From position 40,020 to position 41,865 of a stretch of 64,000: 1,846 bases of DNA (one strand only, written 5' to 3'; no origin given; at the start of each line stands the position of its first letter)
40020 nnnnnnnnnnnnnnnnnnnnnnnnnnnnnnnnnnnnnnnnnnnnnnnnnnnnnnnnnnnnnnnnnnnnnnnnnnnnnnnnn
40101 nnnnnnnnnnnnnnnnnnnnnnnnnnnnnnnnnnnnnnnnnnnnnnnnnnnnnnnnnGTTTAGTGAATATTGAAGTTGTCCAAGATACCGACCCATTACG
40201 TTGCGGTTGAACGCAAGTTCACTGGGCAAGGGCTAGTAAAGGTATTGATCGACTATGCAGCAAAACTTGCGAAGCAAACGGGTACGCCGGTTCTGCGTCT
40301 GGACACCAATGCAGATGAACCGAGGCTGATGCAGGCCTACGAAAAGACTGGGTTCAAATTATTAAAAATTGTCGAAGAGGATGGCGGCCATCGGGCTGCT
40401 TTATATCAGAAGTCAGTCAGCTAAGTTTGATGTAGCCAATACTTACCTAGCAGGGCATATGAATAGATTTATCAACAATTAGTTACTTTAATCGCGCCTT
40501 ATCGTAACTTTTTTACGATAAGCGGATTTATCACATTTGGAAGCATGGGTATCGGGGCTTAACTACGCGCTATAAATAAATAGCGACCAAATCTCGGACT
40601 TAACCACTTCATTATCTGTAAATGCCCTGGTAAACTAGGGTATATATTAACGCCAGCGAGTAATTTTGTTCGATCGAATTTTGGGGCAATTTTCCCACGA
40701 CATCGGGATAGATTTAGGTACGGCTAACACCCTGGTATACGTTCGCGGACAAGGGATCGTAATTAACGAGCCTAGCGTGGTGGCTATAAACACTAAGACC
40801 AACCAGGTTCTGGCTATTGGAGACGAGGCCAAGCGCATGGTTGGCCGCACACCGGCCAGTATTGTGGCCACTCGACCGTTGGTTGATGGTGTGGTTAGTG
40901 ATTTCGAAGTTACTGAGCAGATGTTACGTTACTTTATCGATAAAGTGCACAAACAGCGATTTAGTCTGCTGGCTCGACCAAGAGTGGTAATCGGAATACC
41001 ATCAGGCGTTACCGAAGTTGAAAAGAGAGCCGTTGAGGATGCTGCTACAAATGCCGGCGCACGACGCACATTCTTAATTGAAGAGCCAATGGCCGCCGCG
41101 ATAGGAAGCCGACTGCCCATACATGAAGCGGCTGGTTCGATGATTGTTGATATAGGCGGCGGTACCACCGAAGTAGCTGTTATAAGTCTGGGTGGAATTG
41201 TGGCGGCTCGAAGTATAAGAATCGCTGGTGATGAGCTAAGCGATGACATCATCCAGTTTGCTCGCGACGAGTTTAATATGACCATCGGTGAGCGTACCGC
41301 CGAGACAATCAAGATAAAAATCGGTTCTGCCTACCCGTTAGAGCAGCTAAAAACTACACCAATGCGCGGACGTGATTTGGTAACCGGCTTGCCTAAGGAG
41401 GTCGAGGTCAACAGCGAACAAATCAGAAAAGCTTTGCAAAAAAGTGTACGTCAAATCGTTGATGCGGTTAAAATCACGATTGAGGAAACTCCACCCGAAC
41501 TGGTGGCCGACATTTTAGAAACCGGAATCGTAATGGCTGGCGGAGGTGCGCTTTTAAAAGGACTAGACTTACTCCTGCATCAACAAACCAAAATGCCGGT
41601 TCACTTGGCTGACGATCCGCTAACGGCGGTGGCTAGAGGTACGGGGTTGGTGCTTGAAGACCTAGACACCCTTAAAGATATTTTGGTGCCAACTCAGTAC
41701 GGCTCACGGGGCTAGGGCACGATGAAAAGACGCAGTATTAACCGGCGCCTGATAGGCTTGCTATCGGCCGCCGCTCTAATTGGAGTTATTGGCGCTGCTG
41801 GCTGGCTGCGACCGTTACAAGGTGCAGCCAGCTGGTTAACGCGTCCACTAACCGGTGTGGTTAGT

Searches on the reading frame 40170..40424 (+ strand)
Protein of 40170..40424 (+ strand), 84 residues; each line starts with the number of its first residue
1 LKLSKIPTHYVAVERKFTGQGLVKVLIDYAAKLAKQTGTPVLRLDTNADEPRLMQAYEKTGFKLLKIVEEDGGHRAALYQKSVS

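Call 22: search_protein_families(library=ncbifam, proteins=[window:40170-40424:+], max_evalue=0.1)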
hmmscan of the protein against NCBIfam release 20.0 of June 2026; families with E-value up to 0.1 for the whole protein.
window:40170-40424:+ (84 aa): 14 families
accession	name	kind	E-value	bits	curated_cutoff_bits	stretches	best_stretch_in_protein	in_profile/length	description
NF002959.0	PRK03624.1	equivalog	0.00054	19.7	124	1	9-64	76-131/147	GNAT family acetyltransferase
NF033151.0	AAC_6p_A10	exception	0.00057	19.9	400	1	31-68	121-158/178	AAC(6')-I family aminoglycoside 6'-N-acetyltransferase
NF000487.1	stat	exception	0.0023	17.5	420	1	12-66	111-165/189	streptothricin N-acetyltransferase STAT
TIGR01575.1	rimI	equivalog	0.0048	17.1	86.4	1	9-67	59-117/132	ribosomal protein S18-alanine N-acetyltransferase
NF000358.1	sat2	exception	0.0067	16.2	360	1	10-65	88-143/174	streptothricin N-acetyltransferase Sat2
NF033693.0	AAC_6p_Ie_fam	exception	0.01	16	340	1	19-74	113-165/179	AAC(6')-Ie family aminoglycoside N-acetyltransferase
NF000507.1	AAC_6p_Ie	exception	0.011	15.7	450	1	19-74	113-165/201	aminoglycoside N-acetyltransferase AAC(6')-Ie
NF007807.0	PRK10514.1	equivalog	0.019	14.9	134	1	12-75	77-135/147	acetyltransferase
NF000360.1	sat4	exception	0.023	14.8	380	1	11-65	102-156/180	streptothricin N-acetyltransferase Sat4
NF053587.1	SpmdActasePaiA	equivalog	0.023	14.5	250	1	11-62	96-147/172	spermidine/spermine N(1)-acetyltransferase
NF000359.1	sat3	exception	0.03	14.4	360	1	11-64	101-154/180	streptothricin N-acetyltransferase Sat3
TIGR03448.1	mycothiol_MshD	equivalog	0.034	13.5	163.1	1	11-65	234-288/294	mycothiol synthase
NF000431.1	AAC_6p_Ian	exception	0.073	12.6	400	1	18-76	106-165/190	aminoglycoside N-acetyltransferase AAC(6')-Ian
NF040503.1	resist_ArsN1a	equivalog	0.081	12.7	170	1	9-72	80-143/159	arsinothricin resistance N-acetyltransferase ArsN1 family A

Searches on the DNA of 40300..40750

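Call 47: search_rna_families(source=window, start=40300, end=40750, threshold=evalue, max_evalue=1)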
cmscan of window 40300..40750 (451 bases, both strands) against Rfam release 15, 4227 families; matches with E-value up to 1: 0.
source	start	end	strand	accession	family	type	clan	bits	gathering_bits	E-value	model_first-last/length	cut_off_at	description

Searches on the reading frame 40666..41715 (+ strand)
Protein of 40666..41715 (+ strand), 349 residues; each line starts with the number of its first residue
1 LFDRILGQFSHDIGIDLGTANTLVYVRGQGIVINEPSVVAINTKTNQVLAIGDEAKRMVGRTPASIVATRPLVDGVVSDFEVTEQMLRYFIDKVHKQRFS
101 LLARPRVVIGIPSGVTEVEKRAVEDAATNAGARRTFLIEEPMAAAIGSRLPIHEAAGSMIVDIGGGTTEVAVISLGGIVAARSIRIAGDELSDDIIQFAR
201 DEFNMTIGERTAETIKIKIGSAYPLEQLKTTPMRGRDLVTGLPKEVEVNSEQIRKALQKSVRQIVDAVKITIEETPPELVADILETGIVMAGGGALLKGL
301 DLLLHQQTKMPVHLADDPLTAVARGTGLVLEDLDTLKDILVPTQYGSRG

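Call 22: search_protein_families(library=ncbifam, proteins=[window:40666-41715:+], max_evalue=0.1)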
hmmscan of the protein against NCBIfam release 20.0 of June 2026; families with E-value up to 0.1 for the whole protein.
window:40666-41715:+ (349 aa): 20 families
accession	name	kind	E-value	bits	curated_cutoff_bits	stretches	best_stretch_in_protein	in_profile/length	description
NF010539.0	PRK13927.1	subfamily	3.6e-153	509.4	293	1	7-339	3-335/339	rod shape-determining protein MreB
TIGR00904.1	mreB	subfamily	6.9e-147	488.8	365.75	1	9-337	1-333/334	MreB/Mrl family cell shape determining protein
NF010540.1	PRK13929.1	exception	2.6e-127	424.5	515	1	10-337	4-331/334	rod-share determining protein MreBH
NF053558.1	BeeR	equivalog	7.5e-23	81.1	530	1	36-307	31-307/349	BeeR family actin-like protein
NF040964.1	MamK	subfamily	3.5e-20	72.3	400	1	13-331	3-320/335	MamK family actin-like protein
TIGR01174.1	ftsA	equivalog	1.4e-18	67.2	175.85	1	121-316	161-346/371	cell division protein FtsA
NF011660.0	PRK15080.1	equivalog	3.9e-14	52.5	182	1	69-181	61-166/277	ethanolamine utilization protein EutJ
TIGR01991.1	HscA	equivalog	1.8e-12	46.5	708.55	1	73-297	101-326/600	Fe-S protein assembly chaperone HscA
TIGR02529.1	EutJ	subfamily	5.8e-12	45.6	152.1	1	69-179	28-131/239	ethanolamine utilization protein EutJ family protein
NF003520.0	PRK05183.1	subfamily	7.3e-12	44.5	620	1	73-295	121-344/621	Fe-S protein assembly chaperone HscA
TIGR02350.1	prok_dnaK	equivalog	3.2e-10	39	822.55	1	106-206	132-238/596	molecular chaperone DnaK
NF009947.0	PRK13411.1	equivalog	3.7e-10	38.5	1002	1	106-204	135-239/662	molecular chaperone DnaK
NF001413.0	PRK00290.1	equivalog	6.1e-09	34.8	648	2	107-205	136-238/625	molecular chaperone DnaK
NF009946.0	PRK13410.1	equivalog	1.4e-08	33.4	1019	1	81-203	114-239/669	molecular chaperone DnaK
NF002399.0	PRK01433.1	equivalog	6.6e-08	31.6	743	1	81-335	120-359/595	Fe-S protein assembly chaperone HscA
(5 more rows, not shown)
